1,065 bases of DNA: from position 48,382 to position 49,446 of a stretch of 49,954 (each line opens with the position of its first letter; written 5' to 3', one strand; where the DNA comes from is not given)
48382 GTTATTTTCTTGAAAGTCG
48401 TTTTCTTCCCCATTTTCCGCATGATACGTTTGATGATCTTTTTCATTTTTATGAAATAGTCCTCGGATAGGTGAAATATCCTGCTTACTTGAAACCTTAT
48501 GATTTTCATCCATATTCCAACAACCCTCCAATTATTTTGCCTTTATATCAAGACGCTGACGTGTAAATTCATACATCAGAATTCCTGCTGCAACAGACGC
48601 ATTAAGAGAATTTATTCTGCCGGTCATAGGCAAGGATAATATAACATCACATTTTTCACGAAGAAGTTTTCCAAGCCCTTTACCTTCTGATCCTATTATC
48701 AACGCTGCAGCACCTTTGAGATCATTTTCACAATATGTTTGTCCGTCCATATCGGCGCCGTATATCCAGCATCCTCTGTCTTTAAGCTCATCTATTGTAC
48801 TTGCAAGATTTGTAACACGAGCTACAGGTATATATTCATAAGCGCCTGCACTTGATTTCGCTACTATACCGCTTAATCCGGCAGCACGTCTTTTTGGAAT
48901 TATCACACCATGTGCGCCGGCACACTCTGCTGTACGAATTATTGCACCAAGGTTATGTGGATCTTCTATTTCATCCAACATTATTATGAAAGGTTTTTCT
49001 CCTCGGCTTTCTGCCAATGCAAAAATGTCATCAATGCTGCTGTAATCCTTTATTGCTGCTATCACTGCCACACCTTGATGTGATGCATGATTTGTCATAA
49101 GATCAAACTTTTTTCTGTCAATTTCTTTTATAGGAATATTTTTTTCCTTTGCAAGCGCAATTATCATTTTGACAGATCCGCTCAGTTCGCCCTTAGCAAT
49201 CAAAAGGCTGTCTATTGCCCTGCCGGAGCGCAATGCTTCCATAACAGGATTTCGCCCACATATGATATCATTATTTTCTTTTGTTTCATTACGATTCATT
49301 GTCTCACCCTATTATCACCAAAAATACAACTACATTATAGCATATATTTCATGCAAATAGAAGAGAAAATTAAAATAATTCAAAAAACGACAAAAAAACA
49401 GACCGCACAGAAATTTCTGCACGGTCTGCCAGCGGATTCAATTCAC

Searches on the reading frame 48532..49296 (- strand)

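Call 53: search_protein_families(library=pfam, proteins=[window:48532-49296:-], max_evalue=0.00001)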
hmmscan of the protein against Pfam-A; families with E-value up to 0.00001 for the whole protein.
window:48532-49296:- (254 aa): 2 families
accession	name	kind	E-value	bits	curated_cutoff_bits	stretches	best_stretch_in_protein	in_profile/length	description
PF00588.24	SpoU_methylase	-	2.5e-43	148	29.7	1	103-242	2-142/142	SpoU rRNA Methylase family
PF08032.17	SpoU_sub_bind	-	3.7e-20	72.5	22.8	1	11-84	1-74/76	RNA 2'-O ribose methyltransferase substrate binding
